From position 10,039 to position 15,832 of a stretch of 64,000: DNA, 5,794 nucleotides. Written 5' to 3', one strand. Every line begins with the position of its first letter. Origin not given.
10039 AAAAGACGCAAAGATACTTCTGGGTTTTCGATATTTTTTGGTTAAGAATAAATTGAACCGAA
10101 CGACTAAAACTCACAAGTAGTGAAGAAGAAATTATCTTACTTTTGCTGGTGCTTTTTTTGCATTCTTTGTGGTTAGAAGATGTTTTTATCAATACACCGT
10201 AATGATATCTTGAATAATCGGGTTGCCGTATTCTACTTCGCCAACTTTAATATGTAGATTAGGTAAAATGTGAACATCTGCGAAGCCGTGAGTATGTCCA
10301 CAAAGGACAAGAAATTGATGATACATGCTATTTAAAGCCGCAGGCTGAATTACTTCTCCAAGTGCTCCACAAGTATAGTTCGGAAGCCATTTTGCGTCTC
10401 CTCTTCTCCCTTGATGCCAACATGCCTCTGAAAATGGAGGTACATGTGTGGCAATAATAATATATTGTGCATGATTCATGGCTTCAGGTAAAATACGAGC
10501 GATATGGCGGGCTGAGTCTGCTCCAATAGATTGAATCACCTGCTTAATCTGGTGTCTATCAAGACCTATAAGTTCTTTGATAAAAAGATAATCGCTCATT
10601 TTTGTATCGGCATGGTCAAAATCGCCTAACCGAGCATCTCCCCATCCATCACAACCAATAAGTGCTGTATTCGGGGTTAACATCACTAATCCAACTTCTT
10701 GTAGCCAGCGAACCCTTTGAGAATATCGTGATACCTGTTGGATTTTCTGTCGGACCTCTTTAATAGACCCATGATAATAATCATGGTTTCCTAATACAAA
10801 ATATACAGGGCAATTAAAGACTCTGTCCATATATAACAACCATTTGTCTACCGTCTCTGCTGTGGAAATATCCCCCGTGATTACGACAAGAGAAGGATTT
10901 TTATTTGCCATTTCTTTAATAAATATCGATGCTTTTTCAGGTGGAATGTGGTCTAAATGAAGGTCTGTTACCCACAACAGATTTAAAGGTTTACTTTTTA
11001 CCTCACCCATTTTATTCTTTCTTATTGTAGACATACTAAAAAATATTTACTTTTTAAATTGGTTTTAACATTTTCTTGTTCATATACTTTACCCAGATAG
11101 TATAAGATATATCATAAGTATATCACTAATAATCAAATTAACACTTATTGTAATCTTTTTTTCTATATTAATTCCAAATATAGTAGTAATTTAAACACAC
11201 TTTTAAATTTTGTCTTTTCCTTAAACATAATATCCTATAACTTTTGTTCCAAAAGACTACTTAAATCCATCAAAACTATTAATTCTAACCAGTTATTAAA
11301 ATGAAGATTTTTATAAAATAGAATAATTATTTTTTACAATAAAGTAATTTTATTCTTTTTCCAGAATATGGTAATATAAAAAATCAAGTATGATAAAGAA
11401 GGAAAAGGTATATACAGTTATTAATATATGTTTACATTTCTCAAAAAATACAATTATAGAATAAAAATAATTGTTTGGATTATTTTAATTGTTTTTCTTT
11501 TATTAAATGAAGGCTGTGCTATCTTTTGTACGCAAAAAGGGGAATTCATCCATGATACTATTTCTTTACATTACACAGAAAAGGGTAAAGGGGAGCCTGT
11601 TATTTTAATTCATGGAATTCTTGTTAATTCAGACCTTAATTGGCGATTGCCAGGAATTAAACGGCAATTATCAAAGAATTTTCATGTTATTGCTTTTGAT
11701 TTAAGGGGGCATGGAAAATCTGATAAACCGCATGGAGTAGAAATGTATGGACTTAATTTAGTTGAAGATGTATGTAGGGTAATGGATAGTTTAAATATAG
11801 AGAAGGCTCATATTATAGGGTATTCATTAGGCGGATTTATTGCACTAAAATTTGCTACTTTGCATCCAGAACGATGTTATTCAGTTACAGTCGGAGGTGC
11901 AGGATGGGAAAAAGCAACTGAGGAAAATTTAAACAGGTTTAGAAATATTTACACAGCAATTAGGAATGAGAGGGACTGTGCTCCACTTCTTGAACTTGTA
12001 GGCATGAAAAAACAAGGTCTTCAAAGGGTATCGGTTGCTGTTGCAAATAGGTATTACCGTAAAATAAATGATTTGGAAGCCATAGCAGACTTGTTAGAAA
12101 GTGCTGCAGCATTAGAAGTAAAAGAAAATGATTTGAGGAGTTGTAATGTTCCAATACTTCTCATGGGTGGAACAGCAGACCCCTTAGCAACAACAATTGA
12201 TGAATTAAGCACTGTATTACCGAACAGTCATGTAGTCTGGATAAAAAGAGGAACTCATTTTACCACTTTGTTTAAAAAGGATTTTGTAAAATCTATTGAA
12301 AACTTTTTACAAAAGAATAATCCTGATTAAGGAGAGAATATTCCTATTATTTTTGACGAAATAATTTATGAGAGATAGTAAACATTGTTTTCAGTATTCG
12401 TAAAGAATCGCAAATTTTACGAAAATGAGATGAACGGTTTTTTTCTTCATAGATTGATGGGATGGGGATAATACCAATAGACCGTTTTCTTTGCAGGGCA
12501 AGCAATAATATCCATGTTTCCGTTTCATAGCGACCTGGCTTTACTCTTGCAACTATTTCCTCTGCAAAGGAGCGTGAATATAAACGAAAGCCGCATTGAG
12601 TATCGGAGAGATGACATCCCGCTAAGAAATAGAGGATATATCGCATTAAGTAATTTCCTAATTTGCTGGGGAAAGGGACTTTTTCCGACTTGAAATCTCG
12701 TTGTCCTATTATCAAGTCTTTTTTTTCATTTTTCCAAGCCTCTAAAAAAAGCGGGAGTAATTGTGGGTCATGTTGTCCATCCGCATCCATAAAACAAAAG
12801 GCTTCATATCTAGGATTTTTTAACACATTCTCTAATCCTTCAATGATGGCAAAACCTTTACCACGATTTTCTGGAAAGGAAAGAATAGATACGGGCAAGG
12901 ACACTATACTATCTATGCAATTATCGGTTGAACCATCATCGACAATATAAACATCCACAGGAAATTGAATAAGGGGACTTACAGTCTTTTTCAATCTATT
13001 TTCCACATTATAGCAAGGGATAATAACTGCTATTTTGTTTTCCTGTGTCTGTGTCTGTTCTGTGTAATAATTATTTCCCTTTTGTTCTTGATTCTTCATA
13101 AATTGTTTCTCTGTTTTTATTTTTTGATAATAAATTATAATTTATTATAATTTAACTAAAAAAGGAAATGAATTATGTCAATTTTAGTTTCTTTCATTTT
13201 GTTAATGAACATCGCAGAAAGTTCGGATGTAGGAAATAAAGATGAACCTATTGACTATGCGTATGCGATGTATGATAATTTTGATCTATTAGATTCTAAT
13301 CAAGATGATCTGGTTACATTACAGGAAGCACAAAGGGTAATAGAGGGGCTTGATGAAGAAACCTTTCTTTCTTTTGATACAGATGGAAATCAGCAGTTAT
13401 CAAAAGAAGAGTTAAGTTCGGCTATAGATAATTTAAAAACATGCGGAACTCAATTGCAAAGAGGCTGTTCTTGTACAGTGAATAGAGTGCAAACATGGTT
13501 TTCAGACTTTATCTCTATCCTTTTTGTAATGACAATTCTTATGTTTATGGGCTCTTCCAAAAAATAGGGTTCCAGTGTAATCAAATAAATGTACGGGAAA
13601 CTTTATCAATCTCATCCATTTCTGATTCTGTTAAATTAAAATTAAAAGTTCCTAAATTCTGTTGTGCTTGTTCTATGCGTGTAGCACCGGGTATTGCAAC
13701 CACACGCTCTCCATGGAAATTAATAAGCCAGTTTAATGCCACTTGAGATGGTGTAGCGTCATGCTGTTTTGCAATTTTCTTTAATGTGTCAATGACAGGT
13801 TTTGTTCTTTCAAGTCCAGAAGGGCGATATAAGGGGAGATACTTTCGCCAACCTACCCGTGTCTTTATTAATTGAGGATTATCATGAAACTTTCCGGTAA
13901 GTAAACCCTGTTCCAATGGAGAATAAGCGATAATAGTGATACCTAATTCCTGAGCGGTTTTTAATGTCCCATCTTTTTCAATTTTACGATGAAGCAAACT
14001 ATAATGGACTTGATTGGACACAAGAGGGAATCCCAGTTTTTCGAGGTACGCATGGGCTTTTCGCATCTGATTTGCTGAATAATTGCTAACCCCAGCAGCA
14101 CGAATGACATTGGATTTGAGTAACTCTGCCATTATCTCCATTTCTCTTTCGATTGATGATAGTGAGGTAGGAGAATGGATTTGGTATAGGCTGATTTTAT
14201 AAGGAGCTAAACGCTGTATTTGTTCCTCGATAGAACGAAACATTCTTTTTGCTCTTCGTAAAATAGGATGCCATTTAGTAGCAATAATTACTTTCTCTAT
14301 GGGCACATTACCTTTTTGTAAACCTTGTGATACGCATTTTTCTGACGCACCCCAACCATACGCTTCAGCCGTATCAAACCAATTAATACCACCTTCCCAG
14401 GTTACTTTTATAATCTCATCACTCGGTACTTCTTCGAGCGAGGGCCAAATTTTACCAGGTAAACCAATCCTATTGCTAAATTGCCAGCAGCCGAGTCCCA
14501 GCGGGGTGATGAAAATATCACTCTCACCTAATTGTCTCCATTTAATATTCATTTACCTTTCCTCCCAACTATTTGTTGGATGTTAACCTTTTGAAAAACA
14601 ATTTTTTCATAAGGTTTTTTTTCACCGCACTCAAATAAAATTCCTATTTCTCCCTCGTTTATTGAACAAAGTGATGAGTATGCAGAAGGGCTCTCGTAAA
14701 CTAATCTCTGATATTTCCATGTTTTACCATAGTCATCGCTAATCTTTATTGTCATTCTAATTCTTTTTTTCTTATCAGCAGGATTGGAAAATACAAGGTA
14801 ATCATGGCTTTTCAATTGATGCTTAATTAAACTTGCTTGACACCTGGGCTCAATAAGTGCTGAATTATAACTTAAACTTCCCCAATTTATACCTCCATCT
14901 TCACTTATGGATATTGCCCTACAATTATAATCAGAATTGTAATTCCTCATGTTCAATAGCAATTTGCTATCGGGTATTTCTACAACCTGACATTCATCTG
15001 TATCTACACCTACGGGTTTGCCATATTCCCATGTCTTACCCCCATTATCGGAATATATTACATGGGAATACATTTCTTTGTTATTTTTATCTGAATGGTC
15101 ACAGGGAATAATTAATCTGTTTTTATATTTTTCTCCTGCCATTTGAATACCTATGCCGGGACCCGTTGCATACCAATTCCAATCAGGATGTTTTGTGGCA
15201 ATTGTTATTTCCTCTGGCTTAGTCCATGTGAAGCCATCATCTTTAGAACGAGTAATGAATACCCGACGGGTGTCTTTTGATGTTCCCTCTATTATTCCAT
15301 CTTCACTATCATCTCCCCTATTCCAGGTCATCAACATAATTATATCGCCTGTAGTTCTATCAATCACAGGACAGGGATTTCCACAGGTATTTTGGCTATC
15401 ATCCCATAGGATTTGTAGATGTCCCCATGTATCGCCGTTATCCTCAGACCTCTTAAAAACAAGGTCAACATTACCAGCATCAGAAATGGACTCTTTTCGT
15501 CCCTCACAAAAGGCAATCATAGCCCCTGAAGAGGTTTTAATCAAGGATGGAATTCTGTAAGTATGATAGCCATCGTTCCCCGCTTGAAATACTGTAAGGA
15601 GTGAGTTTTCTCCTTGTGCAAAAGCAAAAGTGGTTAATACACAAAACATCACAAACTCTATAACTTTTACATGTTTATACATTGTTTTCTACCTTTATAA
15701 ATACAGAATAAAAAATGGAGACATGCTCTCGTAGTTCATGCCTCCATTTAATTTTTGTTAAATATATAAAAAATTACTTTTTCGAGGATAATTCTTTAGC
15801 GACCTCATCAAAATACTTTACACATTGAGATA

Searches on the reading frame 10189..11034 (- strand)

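Call 40: search_protein_families(library=pfam, proteins=[window:10189-11034:-], max_evalue=0.00001)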
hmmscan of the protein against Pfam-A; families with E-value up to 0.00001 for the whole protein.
window:10189-11034:- (281 aa): 2 families
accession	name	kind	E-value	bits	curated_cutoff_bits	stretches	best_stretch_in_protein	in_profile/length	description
PF00149.33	Metallophos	-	3.1e-13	51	21.5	1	19-249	3-189/191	Calcineurin-like phosphoesterase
PF12850.12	Metallophos_2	-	6.3e-07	30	27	0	18-99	2-65/154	Calcineurin-like phosphoesterase superfamily domain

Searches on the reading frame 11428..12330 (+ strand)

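Call 40: search_protein_families(library=pfam, proteins=[window:11428-12330:+], max_evalue=0.00001)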
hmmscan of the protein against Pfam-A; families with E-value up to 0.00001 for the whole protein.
window:11428-12330:+ (300 aa): 4 families
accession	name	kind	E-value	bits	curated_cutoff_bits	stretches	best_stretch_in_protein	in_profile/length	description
PF00561.26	Abhydrolase_1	-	8.7e-27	94.8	25.8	1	57-270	2-231/245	alpha/beta hydrolase fold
PF12697.13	Abhydrolase_6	-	5.4e-16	60.3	26.3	1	58-281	1-208/217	Alpha/beta hydrolase family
PF12146.15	Hydrolase_4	-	1.5e-12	47.8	27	1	79-254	26-205/239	Serine aminopeptidase, S33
PF05057.20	DUF676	-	2.3e-06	27.7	20.3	1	58-139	8-92/217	Putative serine esterase (DUF676)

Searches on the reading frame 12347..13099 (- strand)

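Call 40: search_protein_families(library=pfam, proteins=[window:12347-13099:-], max_evalue=0.00001)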
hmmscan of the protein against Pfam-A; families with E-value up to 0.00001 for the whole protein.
window:12347-13099:- (250 aa): 1 family
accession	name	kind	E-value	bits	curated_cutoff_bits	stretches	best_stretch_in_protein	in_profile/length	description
PF00535.33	Glycos_transf_2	-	3.1e-26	92.7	23.3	1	25-182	2-167/168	Glycosyl transferase family 2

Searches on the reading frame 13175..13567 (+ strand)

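Call 41: search_protein_families(library=pfam, proteins=[window:13175-13567:+], max_evalue=0.00001)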
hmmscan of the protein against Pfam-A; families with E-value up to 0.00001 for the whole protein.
window:13175-13567:+ (130 aa): 3 families
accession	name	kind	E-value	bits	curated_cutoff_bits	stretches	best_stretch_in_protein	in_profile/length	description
PF13405.12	EF-hand_6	-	3.1e-07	30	25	0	62-86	4-28/30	EF-hand domain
PF13499.12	EF-hand_7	-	6.2e-07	30.1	30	0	62-112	6-49/67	EF-hand domain pair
PF00036.39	EF-hand_1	-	4.9e-06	26.2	25.4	0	62-84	4-26/29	EF hand domain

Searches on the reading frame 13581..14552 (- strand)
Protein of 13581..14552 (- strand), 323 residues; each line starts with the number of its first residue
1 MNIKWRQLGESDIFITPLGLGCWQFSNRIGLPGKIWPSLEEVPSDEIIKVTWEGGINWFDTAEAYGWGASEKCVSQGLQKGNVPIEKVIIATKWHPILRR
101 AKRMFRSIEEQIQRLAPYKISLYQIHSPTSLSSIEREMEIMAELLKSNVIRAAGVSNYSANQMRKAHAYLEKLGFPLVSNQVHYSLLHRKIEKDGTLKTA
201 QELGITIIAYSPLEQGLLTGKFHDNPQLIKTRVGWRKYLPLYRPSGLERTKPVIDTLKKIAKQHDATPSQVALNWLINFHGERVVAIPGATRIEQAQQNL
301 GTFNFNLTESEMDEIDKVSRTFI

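Call 41: search_protein_families(library=pfam, proteins=[window:13581-14552:-], max_evalue=0.00001)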
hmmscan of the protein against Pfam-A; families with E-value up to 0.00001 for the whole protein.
window:13581-14552:- (323 aa): 1 family
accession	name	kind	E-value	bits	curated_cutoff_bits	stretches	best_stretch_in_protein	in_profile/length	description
PF00248.27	Aldo_ket_red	-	6.2e-61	206.5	24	1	18-319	2-290/291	Aldo/keto reductase family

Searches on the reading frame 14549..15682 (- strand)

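Call 41: search_protein_families(library=pfam, proteins=[window:14549-15682:-], max_evalue=0.00001)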
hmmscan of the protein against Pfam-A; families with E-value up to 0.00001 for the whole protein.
window:14549-15682:- (377 aa): 4 families
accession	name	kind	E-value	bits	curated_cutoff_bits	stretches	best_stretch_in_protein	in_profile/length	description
PF13088.12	BNR_2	-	5.3e-35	121.6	31.4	1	67-348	11-277/277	BNR repeat-like domain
PF13859.12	BNR_3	-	4.7e-23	82.5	27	1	44-338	1-290/308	BNR repeat-like domain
PF24316.1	Tli3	-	3.2e-12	47.3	27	0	187-220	62-98/129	T6SS Tli3 immunity protein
PF02012.26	BNR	-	1.1e-06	28.1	27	0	209-219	1-11/12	BNR/Asp-box repeat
